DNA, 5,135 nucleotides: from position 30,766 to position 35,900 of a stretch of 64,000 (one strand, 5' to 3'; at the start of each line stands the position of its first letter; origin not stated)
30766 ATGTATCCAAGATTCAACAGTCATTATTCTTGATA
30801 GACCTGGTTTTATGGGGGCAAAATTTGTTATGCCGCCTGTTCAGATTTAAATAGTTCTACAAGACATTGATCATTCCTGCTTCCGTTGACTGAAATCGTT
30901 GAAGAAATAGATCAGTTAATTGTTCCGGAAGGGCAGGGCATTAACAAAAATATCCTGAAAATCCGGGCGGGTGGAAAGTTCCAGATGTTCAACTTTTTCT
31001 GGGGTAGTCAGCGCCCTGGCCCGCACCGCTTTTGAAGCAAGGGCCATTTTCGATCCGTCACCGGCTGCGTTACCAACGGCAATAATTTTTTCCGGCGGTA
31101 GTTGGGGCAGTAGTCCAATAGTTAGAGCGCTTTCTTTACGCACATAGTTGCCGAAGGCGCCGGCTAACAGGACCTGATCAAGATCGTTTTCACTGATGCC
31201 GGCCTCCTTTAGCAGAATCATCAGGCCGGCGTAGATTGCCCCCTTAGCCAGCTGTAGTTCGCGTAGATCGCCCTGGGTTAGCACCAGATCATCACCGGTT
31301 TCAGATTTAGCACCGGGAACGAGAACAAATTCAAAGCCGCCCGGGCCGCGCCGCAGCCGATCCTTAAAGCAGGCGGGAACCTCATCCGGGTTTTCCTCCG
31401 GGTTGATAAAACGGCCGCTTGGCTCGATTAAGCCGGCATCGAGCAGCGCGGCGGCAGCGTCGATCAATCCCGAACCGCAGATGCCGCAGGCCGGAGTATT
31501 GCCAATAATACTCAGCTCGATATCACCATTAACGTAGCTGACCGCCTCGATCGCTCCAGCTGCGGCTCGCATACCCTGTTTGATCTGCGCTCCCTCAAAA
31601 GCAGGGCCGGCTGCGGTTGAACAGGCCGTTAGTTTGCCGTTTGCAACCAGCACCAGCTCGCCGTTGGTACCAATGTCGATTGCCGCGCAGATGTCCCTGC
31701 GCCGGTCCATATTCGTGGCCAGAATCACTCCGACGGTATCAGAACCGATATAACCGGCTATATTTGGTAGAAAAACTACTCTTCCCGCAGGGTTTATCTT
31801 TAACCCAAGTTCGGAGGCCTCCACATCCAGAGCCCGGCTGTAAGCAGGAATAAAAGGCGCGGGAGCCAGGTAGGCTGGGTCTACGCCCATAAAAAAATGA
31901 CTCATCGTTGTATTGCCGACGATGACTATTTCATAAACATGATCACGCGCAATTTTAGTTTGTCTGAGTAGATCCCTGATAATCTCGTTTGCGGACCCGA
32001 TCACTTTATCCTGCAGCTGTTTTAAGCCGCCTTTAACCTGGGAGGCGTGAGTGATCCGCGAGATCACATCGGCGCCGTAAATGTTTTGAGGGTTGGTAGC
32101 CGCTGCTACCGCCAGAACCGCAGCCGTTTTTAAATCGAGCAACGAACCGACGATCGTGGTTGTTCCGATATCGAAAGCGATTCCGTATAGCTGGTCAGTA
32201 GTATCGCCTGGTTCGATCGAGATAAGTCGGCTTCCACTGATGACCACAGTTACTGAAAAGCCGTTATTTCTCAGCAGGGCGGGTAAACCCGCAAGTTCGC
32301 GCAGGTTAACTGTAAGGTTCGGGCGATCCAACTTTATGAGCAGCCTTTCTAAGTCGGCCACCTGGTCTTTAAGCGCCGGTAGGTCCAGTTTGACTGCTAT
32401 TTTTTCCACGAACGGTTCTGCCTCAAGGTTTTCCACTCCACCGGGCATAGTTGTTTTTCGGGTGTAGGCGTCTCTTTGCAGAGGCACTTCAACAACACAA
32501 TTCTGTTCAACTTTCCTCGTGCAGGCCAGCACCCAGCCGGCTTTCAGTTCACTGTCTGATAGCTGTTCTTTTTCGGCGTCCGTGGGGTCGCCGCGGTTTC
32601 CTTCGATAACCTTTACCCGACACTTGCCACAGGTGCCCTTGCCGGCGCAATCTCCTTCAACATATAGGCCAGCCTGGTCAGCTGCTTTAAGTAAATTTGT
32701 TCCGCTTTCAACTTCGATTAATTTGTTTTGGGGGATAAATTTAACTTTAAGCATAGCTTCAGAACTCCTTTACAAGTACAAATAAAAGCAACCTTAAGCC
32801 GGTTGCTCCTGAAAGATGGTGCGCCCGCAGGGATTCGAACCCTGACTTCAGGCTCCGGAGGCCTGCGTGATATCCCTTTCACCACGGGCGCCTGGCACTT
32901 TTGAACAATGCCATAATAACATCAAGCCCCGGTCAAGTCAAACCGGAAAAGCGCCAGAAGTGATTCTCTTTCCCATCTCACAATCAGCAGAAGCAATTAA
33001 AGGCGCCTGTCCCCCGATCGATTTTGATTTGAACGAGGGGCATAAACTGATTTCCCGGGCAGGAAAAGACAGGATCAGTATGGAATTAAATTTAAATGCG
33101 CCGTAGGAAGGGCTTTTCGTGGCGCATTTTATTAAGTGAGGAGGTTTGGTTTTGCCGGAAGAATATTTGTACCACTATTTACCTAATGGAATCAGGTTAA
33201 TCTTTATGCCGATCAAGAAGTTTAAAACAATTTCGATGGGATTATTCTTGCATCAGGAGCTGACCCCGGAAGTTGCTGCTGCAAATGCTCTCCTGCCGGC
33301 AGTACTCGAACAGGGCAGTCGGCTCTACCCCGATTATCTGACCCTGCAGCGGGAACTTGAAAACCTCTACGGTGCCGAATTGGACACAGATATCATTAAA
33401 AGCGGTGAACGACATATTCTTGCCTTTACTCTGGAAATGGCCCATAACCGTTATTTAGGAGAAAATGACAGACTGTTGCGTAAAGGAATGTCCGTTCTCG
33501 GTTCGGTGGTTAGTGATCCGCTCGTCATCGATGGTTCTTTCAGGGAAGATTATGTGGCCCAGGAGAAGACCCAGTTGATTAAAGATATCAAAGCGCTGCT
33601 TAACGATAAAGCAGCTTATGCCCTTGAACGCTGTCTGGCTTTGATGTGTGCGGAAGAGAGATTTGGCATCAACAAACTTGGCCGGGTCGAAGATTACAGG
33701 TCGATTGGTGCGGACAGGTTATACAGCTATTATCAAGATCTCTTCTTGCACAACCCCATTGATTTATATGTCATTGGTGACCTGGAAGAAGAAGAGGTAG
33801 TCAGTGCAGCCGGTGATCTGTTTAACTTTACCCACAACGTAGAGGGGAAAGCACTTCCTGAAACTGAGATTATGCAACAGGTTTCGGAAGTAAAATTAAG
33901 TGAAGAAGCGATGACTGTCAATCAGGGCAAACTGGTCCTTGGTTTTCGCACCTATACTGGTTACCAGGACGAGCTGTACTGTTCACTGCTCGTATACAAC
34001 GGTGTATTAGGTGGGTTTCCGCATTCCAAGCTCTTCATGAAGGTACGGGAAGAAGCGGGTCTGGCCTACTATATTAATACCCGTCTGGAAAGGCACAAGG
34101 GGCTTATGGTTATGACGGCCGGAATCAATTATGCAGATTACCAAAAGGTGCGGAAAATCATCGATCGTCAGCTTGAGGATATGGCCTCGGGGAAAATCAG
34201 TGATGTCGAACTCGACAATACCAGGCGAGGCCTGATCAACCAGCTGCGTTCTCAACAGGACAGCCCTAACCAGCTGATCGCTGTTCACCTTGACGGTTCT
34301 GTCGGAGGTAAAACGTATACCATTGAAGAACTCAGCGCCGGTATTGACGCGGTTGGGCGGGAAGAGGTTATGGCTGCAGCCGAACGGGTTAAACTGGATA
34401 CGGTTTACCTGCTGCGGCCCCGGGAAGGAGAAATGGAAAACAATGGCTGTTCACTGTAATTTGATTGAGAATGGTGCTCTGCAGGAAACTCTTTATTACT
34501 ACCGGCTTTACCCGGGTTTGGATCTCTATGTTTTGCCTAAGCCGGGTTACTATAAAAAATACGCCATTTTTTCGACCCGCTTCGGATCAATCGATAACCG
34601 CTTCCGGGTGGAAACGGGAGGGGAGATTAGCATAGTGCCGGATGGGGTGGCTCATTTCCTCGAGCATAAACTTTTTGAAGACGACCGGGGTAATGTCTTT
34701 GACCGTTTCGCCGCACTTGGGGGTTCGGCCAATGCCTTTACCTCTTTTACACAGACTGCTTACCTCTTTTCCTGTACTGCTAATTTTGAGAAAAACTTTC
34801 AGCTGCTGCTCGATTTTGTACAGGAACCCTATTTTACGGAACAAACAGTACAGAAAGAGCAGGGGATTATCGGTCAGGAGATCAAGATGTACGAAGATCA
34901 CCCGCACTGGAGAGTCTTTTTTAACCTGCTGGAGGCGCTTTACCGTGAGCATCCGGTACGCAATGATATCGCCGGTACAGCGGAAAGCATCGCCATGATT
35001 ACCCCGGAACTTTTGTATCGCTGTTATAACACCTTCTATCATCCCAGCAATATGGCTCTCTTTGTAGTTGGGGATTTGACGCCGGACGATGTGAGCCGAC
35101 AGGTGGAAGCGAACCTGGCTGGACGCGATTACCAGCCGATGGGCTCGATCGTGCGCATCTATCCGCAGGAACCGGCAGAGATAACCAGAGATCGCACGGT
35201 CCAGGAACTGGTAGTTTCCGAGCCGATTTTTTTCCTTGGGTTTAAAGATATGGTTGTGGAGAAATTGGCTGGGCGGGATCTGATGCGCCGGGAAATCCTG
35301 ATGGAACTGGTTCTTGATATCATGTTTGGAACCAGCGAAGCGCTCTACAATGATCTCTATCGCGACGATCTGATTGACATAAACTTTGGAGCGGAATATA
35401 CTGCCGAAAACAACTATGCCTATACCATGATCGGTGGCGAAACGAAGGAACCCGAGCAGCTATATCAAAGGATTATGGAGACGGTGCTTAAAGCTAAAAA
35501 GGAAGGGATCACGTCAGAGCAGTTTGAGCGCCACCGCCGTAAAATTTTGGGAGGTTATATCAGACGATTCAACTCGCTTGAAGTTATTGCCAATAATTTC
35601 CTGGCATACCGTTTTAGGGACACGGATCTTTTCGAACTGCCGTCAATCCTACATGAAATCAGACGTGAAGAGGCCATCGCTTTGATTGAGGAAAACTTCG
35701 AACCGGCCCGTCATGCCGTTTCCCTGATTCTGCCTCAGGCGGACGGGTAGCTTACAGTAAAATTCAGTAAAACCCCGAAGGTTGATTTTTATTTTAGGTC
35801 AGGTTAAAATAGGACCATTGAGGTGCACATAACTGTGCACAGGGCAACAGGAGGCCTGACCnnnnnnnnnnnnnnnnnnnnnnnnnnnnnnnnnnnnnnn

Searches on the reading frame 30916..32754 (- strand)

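Call 5: search_protein_families(library=pfam, proteins=[window:30916-32754:-], max_evalue=0.01)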
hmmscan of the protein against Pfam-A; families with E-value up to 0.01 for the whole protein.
window:30916-32754:- (612 aa): 4 families
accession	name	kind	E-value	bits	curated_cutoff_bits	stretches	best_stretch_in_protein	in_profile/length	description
PF14574.11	RACo_C_ter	-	5.8e-79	265.3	27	1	355-609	2-249/261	C-terminal domain of RACo the ASKHA domain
PF17651.6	Raco_middle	-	4.3e-60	202.5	26.8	1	190-351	1-162/163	RACo middle region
PF17650.6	RACo_linker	-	2.9e-18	65.9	26.2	1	109-187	5-86/86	RACo linker region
PF00111.32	Fer2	-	7.6e-12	45.4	21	1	9-82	6-76/77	2Fe-2S iron-sulfur cluster binding domain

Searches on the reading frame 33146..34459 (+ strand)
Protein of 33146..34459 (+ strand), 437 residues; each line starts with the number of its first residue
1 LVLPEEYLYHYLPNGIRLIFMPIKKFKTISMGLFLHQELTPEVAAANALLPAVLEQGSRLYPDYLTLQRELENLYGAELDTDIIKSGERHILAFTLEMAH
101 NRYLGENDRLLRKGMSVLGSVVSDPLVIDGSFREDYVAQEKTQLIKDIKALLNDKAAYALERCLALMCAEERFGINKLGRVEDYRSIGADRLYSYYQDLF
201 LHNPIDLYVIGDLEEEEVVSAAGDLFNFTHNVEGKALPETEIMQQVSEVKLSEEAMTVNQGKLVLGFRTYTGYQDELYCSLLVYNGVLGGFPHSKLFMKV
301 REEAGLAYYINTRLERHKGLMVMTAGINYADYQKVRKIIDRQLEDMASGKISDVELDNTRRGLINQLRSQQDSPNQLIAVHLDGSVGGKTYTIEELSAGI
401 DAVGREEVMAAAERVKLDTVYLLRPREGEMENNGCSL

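Call 5: search_protein_families(library=pfam, proteins=[window:33146-34459:+], max_evalue=0.01)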
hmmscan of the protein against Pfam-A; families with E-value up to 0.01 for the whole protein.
window:33146-34459:+ (437 aa): 1 family
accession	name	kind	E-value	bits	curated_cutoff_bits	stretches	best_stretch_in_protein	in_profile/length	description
PF05193.26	Peptidase_M16_C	-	1.7e-23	83.9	23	1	187-363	2-181/181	Peptidase M16 inactive domain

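Call 6: search_protein_families(library=ncbifam, proteins=[window:33146-34459:+], max_evalue=0.01)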
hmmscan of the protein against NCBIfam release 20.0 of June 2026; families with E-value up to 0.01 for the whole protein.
window:33146-34459:+ (437 aa): 2 families
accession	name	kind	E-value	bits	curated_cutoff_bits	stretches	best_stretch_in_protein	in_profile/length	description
NF047422.1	YfmF_fam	equivalog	7.6e-130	433.5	285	1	14-424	1-410/412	EF-P 5-aminopentanol modification-associated protein YfmF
NF047421.1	YfmH_fam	equivalog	8.2e-09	35.1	250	1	127-382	119-378/425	EF-P 5-aminopentanol modification-associated protein YfmH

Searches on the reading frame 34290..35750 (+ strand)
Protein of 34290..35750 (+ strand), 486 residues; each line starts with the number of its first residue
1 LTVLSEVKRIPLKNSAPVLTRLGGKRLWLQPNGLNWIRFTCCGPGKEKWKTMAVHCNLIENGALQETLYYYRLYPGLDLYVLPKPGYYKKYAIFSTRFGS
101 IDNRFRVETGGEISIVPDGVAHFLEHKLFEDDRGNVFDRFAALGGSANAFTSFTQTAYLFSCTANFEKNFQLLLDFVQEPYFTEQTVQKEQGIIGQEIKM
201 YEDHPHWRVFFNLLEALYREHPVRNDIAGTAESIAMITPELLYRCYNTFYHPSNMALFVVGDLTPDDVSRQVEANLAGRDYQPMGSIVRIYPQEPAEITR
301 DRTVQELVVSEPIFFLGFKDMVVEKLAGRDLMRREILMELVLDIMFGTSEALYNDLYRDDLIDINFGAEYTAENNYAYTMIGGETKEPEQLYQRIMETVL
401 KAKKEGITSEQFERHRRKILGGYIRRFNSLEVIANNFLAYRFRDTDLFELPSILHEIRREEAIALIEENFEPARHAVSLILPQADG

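Call 5: search_protein_families(library=pfam, proteins=[window:34290-35750:+], max_evalue=0.01)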
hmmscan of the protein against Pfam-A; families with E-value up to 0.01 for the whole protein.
window:34290-35750:+ (486 aa): 2 families
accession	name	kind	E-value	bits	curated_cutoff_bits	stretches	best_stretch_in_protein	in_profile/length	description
PF05193.26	Peptidase_M16_C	-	6.2e-19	69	23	1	237-418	2-180/181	Peptidase M16 inactive domain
PF00675.25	Peptidase_M16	-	1.5e-18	67.6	22.3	1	119-230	32-148/149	Insulinase (Peptidase family M16)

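Call 6: search_protein_families(library=ncbifam, proteins=[window:34290-35750:+], max_evalue=0.01)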
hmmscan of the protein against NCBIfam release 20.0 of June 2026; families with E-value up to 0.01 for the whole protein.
window:34290-35750:+ (486 aa): 4 families
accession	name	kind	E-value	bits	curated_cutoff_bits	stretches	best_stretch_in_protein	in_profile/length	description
NF047421.1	YfmH_fam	equivalog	1.6e-161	538.3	250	1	63-483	5-424/425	EF-P 5-aminopentanol modification-associated protein YfmH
NF047422.1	YfmF_fam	equivalog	1.3e-13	50.7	285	1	154-282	86-219/412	EF-P 5-aminopentanol modification-associated protein YfmF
TIGR02110.1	PQQ_syn_pqqF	equivalog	5.8e-13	48.5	320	1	119-267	41-198/697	pyrroloquinoline quinone biosynthesis protein PqqF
NF011681.0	PRK15101.1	equivalog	0.00059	17.9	765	1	119-235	85-207/961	pitrilysin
